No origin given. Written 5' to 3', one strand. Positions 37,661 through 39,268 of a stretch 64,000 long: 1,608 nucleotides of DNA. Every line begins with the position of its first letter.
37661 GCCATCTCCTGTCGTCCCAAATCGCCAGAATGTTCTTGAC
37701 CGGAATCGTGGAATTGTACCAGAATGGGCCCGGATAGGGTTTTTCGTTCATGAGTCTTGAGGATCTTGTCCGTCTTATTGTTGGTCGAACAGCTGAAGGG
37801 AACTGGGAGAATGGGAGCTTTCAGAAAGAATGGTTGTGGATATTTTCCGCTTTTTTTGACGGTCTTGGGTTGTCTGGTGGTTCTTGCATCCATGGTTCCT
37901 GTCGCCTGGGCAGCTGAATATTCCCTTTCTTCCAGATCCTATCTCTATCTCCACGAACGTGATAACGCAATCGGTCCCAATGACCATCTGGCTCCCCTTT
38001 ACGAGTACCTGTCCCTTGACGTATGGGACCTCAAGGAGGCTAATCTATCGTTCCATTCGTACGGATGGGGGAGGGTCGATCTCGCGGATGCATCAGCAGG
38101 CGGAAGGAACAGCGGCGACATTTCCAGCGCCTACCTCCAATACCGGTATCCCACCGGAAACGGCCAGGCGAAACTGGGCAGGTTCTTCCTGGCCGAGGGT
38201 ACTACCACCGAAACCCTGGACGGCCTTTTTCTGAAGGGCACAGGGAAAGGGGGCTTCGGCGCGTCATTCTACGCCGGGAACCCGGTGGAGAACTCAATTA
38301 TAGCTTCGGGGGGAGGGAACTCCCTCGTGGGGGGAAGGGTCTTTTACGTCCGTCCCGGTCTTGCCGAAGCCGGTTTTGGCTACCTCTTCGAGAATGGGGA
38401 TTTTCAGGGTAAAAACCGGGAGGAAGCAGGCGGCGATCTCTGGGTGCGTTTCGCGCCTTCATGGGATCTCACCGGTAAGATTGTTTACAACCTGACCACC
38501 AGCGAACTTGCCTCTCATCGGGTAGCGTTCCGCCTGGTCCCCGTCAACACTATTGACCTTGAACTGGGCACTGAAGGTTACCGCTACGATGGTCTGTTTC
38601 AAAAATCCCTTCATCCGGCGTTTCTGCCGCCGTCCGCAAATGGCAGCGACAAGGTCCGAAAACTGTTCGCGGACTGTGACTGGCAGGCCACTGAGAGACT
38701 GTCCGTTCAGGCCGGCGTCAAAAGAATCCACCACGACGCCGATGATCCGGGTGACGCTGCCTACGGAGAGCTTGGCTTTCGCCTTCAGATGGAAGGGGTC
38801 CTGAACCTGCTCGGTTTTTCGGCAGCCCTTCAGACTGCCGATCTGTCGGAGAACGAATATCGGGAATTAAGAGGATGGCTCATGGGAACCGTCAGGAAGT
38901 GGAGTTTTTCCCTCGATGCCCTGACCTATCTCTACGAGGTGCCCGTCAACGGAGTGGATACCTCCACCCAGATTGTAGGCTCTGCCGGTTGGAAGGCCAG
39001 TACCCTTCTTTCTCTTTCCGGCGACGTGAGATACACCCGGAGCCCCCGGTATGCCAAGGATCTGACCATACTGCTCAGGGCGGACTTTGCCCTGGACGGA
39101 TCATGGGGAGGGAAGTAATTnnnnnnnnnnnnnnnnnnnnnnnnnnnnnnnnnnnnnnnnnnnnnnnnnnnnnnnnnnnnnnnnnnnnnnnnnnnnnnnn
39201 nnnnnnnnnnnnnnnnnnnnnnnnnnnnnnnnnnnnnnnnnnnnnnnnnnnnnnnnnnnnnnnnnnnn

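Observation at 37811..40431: Candidate porin-cytochrome (extracellular electron transfer) module next to tRNA-Arg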

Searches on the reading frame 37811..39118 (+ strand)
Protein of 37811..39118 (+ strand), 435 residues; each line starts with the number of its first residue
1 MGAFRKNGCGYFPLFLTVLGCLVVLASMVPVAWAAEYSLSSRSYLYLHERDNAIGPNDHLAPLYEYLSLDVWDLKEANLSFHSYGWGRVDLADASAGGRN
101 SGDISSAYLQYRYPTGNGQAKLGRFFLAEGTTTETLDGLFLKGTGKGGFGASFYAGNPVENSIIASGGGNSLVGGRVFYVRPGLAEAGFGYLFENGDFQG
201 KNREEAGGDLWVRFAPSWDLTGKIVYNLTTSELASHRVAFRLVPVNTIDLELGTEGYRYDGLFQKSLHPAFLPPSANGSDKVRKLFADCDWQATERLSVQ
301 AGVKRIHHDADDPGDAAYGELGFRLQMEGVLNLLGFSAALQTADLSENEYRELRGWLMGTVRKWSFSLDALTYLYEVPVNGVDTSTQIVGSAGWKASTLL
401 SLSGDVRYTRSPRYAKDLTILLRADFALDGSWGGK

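Call 4: search_protein_families(library=pfam, proteins=[window:37811-39118:+], max_evalue=1)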
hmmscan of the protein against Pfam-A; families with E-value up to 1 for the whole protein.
window:37811-39118:+ (435 aa): 0 families

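Call 5: search_protein_families(library=ncbifam, proteins=[window:37811-39118:+], max_evalue=1)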
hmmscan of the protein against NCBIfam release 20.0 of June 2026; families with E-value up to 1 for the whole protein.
window:37811-39118:+ (435 aa): 0 families

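Call 8: find_homologous_proteins(query=window:37811-39118:+)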
Query window:37811-39118:+ (435 aa): 231 proteins with E <= 0.001 among 8000 candidates; the best 120 are listed.
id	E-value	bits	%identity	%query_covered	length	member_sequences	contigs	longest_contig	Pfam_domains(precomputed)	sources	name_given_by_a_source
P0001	6.2e-295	996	100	100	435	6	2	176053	-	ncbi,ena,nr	ncbi:hypothetical protein BMS3Abin14_01819 [bacterium BMS3Abin14]|nr:hypothetical protein BMS3Abin14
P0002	1.1e-243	827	83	100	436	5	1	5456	-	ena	-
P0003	1.5e-230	784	78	100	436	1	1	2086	-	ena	-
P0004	6.5e-169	581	59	100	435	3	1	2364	-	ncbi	-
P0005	9.6e-165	567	61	92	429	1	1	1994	-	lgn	-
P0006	1.3e-164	566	60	100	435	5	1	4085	-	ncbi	-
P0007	2.4e-163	562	57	100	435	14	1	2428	-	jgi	jgi:hypothetical protein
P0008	3.1e-124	433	48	98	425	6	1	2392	-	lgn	-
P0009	3.9e-119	417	50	92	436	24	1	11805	-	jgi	jgi:hypothetical protein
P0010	4.4e-119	416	50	92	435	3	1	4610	-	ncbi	-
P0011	7.1e-118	412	50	92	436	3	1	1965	-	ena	-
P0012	1.6e-117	411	51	95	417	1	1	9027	-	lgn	-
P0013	4.4e-117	410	49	92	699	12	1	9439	PF00691.26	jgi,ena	-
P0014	1.0e-116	409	49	92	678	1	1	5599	PF00691.26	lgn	-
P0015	1.6e-116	408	49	92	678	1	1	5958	PF00691.26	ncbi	-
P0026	7.2e-115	402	48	92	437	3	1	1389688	-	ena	-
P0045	1.3e-112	395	46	92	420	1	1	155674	-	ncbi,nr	ncbi:MAG: hypothetical protein HY896_10250 [Deltaproteobacteria bacterium]|nr:hypothetical protein [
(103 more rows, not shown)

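Call 10: find_encoding_contigs(protein=P0026, flank=6000, max_places=2)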
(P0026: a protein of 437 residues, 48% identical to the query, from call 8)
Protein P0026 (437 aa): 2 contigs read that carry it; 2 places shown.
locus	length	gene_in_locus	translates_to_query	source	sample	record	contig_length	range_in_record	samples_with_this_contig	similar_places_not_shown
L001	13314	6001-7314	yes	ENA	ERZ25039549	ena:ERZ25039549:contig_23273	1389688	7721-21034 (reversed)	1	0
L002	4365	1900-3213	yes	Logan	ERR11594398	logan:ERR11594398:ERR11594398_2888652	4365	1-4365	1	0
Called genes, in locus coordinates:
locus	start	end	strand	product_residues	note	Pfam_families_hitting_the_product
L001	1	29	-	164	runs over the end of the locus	PF00578:AhpC-TSA, PF08534:Redoxin, PF00085:Thioredoxin (weak), PF13098:Thioredoxin_2, PF13905:Thioredoxin_8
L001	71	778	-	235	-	PF02683:DsbD_TM, PF13386:DsbD_2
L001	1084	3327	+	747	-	PF00989:PAS, PF08448:PAS_4, PF13426:PAS_9, PF00989:PAS, PF08448:PAS_4, PF13426:PAS_9, PF00989:PAS, PF08448:PAS_4, +7 more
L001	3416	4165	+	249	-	-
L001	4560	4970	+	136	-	PF02719:Polysacc_synt_2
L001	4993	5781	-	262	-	PF10411:DsbC_N (faint), PF13098:Thioredoxin_2, PF13462:Thioredoxin_4, PF01323:DSBA (faint)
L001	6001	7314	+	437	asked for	-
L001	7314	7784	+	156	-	-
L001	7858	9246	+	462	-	PF02085:Cytochrom_CIII (faint), PF14522:Cytochrome_C7 (faint), PF14537:Cytochrom_c3_2 (faint)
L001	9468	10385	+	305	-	PF13487:HD_5, PF01966:HD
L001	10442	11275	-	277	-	PF00149:Metallophos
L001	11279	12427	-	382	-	PF00149:Metallophos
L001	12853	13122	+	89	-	PF09723:Zn_ribbon_8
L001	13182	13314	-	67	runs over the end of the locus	-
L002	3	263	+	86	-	?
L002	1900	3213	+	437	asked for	-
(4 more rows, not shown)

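Call 11: find_encoding_contigs(protein=P0045, flank=6000, max_places=2)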
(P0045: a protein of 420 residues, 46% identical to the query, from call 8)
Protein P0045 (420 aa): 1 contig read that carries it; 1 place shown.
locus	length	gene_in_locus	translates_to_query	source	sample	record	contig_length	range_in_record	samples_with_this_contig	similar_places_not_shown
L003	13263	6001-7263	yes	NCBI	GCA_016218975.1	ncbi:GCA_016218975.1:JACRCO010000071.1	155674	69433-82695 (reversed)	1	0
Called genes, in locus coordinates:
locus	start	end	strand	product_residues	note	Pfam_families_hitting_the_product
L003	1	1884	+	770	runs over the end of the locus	PF01590:GAF (faint), PF13185:GAF_2 (faint), PF08447:PAS_3, PF00512:HisKA, PF02518:HATPase_c, PF00072:Response_reg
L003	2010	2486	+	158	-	-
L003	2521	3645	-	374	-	-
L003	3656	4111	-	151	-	PF00578:AhpC-TSA, PF08534:Redoxin, PF00085:Thioredoxin, PF13098:Thioredoxin_2, PF13905:Thioredoxin_8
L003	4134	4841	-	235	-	PF02683:DsbD_TM, PF13386:DsbD_2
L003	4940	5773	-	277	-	PF13098:Thioredoxin_2, PF13462:Thioredoxin_4 (weak), PF01323:DSBA (faint)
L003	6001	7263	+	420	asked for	-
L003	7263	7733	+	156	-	-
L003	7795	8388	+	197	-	-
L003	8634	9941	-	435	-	PF00155:Aminotran_1_2, PF01041:DegT_DnrJ_EryC1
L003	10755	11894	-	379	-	PF00149:Metallophos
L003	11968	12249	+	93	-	PF09723:Zn_ribbon_8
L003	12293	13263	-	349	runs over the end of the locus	PF00155:Aminotran_1_2, PF01212:Beta_elim_lyase, PF01041:DegT_DnrJ_EryC1 (faint)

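Call 12: find_encoding_contigs(protein=P0013, flank=6000, max_places=2)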
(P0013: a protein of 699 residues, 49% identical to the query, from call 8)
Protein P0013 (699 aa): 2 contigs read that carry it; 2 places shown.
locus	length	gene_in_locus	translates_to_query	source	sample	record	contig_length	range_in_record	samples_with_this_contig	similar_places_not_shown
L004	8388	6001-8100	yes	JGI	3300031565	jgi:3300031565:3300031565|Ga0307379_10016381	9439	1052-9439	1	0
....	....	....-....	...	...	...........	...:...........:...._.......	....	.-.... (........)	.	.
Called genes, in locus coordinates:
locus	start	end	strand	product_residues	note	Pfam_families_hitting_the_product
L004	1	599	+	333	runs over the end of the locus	-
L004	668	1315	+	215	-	PF02630:SCO1-SenC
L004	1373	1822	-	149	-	PF05573:NosL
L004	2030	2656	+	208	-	PF02630:SCO1-SenC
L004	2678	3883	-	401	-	-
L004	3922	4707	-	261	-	PF10411:DsbC_N (weak), PF13098:Thioredoxin_2, PF13462:Thioredoxin_4, PF01323:DSBA (faint)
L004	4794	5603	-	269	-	PF10411:DsbC_N (weak), PF13098:Thioredoxin_2, PF13462:Thioredoxin_4, PF01323:DSBA (faint)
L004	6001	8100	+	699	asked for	PF00691:OmpA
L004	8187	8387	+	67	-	?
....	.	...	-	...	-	?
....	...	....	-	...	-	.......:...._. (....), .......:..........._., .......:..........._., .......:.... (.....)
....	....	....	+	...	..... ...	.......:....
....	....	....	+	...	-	-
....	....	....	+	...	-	-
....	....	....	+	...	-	?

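Call 27: predict_structure(alignment_id=A1)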
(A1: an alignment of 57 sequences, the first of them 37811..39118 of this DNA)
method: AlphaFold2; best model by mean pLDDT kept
length: 435 residues; sequences in the alignment: 57
mean_pLDDT: 85.0   pTM: 0.73
mean pLDDT of the five models: 85.0, 83.9, 83.7, 80.5, 79.0
residues with pLDDT >= 90: 237; 70-90: 130; 50-70: 48; < 50: 20
segments of 3 or more residues with pLDDT < 50: 1-8, 162-167, 263-266
pLDDT, mean of each block of 10 residues (from residue 1): 43 74 66 74 92 72 93 80 92 79 88 85 92 90 92 88 48 94 93 76 89 94 91 90 94 88 52 72 94 96 92 87 94 96 88 97 95 89 92 92 95 87 91 57
secondary structure, 60 per line:
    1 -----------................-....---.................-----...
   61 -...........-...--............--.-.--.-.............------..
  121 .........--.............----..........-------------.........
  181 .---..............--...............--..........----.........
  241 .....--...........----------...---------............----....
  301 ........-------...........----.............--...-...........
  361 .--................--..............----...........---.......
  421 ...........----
elements in order: H12-27 H29-32 E36-52 E58-60 E62-72 E79-90 E100-112 E119-129 E132-144 E149-158 E172-181 E185-198 E201-215 E218-227 E232-245 E248-258 E281-292 E297-308 E316-326 E331-343 E350-361 E364-379 E382-395 E400-410 E414-431

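Call 39: find_related_loci(query=A1, collection=genome_contigs, flank=5000)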
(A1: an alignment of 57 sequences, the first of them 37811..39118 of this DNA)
Query A1 (435 aa) in genome_contigs; peptide patterns used: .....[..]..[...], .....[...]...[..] (x = any residue, [..] = any of these).
121 stretches matched a pattern; 89 encode a relative of the query (tblastn E <= 1e-3); the best 80 are kept; 80 distinct loci.
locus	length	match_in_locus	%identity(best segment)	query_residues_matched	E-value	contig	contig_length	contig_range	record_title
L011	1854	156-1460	59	1-435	0e+0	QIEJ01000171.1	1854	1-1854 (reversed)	MAG: Proteobacteria bacterium isolate SZUA-204 Ga0063294_10103758, whole genome shotgun sequence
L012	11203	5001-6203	50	34-434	2e-122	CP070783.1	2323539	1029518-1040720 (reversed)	MAG: Deltaproteobacteria bacterium isolate bin162 chromosome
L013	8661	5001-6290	47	16-435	4e-120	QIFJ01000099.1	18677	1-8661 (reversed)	MAG: Proteobacteria bacterium isolate SZUA-178 Ga0063294_10003676, whole genome shotgun sequence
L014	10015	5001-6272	47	12-434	8e-119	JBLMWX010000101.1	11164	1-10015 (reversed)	MAG: Gemmatimonadota bacterium isolate MAG271 PRJNA957066_bin50_renamed_100, whole genome shotgun sequence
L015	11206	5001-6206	49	34-435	4e-118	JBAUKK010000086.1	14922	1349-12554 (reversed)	MAG: Candidatus Deferrimicrobiaceae bacterium isolate MFD02415_ilm_asm_bin11 k127_202542, whole genome shotgun sequence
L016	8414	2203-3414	49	31-434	6e-118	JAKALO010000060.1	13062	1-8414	MAG: Deltaproteobacteria bacterium isolate WY5.bin129 NODE_8094_length_13062_cov_1.844144, whole genome shotgun sequence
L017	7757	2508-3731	49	31-435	5e-117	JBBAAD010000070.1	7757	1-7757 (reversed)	MAG: bacterium isolate SO_2017_GW3_32 scaffold_4590_c1_OW296A_2017, whole genome shotgun sequence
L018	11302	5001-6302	46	9-435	2e-117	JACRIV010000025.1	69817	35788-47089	MAG: Deltaproteobacteria bacterium isolate NC_groundwater_1812_Pr3_B-0.1um_65_61 SR-2_scaffold_141_548876, whole genome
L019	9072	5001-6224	49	31-435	3e-117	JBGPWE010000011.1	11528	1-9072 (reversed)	MAG: bacterium isolate OBJ1_062018_090_71 k141_183851_length_11528_cov_11.0347, whole genome shotgun sequence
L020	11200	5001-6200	50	38-435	8e-117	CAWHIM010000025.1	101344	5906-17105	MAG: uncultured bacterium isolate MFD01872.bin.2.46 genome assembly, contig: contig_28054, whole genome shotgun sequence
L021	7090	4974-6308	46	1-435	9e-117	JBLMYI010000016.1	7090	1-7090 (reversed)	MAG: Actinomycetota bacterium isolate MAG233 PRJNA957066_bin16_renamed_15, whole genome shotgun sequence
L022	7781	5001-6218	49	32-435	2e-116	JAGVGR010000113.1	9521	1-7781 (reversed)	MAG: bacterium isolate DeMMO2_8 c_000000004038, whole genome shotgun sequence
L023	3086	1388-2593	48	34-435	3e-120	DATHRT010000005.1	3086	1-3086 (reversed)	MAG TPA_asm: Candidatus Limnocylindria bacterium isolate SMAG_U16032 k141_35189, whole genome shotgun sequence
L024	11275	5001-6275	48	18-435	6e-116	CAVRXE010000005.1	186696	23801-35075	MAG: Candidatus Deferrimicrobiaceae bacterium isolate MFD02199.bin.2.95 genome assembly, contig: contig_27722, whole gen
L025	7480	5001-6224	48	31-435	2e-115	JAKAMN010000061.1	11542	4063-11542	MAG: Deltaproteobacteria bacterium isolate WY5.bin26 NODE_9685_length_11542_cov_5.020149, whole genome shotgun sequence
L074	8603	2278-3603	31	16-434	1e-52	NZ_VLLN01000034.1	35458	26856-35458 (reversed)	Geobacter argillaceus strain ATCC BAA-1139 Ga0052872_scaffold00034.34, whole genome shotgun sequence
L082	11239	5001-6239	29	23-429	4e-38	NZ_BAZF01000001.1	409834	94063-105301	Geobacter sp. OR-1, whole genome shotgun sequence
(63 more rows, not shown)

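Call 43: search_protein_representatives(alignment_id=A1)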
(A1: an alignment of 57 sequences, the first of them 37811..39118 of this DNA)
Query: 57 sequences, 437 profile positions. Proteins with E-value up to 0.001 (for the whole library): 697; up to 1e-10: 403; up to 1e-30: 165. The best 150 are listed.
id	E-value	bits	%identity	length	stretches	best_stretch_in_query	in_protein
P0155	3.5e-202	688.1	-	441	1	1-437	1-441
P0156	1.8e-191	652.8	-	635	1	20-435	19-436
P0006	5.2e-190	648.0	-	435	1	9-436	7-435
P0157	8.1e-177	604.6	-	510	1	33-436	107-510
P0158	4.1e-128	444.1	-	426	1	16-436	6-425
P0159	6.6e-126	436.8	-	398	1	19-405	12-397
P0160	3.8e-117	407.9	-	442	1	18-436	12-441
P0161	2.8e-114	398.5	-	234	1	207-437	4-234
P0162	4.8e-114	397.7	-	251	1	4-251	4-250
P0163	7.7e-114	397.0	-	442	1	24-430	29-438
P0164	9.7e-94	330.8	-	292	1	134-385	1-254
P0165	4.0e-91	322.2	-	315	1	96-315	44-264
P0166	1.1e-84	300.9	-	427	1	20-436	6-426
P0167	2.3e-72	260.4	-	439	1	15-435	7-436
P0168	1.9e-70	254.0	-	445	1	9-433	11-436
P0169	2.5e-69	250.3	-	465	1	23-435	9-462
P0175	2.7e-68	247.0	-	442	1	24-432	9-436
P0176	4.0e-68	246.4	-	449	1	22-435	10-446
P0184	1.1e-64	235.1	-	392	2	22-236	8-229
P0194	2.4e-61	224.0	-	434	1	21-431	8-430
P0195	4.1e-61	223.3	-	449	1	21-435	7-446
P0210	3.7e-55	203.6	-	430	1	19-431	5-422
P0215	2.1e-53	197.9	-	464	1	22-433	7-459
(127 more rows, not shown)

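Call 51: list_cluster_members(proteins=[P0175, P0210, P0184, P0167, P0166, P0176, P0169, P0215, P0195, P0194])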
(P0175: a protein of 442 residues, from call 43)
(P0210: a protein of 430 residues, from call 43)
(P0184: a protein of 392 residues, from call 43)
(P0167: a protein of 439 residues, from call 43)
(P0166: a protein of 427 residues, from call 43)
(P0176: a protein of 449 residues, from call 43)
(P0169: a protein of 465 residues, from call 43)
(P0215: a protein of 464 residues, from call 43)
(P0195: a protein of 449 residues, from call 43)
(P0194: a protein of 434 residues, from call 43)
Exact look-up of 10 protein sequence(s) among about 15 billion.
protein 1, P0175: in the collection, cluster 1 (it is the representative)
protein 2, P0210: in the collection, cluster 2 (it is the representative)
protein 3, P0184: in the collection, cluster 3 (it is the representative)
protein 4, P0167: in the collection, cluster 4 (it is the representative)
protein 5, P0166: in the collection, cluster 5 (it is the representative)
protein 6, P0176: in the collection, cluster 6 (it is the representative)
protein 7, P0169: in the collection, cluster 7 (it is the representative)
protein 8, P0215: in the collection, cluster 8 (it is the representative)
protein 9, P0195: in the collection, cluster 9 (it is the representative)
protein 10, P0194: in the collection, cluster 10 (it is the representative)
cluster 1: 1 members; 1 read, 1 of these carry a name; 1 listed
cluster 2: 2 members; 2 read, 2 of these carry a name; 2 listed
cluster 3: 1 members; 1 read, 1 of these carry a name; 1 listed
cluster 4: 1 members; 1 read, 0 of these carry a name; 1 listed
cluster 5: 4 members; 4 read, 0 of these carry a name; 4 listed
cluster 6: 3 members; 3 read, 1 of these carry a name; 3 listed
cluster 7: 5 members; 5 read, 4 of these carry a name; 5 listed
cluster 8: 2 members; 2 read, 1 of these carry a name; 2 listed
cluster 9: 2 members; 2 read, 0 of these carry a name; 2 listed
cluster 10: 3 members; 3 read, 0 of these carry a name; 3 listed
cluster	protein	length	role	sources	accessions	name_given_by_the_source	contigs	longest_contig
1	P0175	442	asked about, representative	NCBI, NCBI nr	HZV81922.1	MAG TPA: hypothetical protein VFF53_07105 [Geobacteraceae bacterium] | hypothetical protein [Geobacteraceae bacterium]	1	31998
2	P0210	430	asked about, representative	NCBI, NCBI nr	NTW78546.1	MAG: hypothetical protein HGB32_00170 [Geobacteraceae bacterium] | hypothetical protein [Geobacteraceae bacterium]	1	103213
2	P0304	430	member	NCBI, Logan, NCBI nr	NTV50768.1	MAG: hypothetical protein HGA20_14145 [Geobacteraceae bacterium] | hypothetical protein [Geobacteraceae bacterium]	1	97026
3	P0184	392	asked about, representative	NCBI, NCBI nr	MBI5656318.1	MAG: hypothetical protein HZC44_05645 [Geobacter sp.] | hypothetical protein [Geobacter sp.]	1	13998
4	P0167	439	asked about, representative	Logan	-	-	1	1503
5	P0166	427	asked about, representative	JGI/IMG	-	-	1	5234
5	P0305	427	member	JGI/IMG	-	-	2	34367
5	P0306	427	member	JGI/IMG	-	-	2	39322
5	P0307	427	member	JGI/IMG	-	-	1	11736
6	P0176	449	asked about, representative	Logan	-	-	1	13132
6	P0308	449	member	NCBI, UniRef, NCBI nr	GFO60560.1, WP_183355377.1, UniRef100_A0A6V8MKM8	hypothetical protein GMST_28850 [Geomonas silvestris] | Outer membrane channel protein n=1 Tax=Geomonas silvestris TaxID=2740184 ... | hypothetical protein [Geomonas silvestris]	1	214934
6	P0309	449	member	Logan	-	-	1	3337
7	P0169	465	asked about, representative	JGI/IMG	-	hypothetical protein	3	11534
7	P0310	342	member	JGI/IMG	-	hypothetical protein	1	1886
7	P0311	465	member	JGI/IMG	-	hypothetical protein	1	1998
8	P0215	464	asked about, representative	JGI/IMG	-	-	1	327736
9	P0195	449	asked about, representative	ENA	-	-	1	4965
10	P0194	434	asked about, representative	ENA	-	-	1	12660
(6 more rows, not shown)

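Call 53: search_solved_structures(query=A1, max_evalue=10)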
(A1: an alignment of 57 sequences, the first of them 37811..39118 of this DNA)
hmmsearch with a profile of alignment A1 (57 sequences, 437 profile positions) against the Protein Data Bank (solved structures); distinct sequences matched with E-value up to 10: 1.
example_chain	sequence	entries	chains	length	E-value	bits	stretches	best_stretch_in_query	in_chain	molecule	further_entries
8eld_M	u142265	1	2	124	0.13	14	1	100-164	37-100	Gp47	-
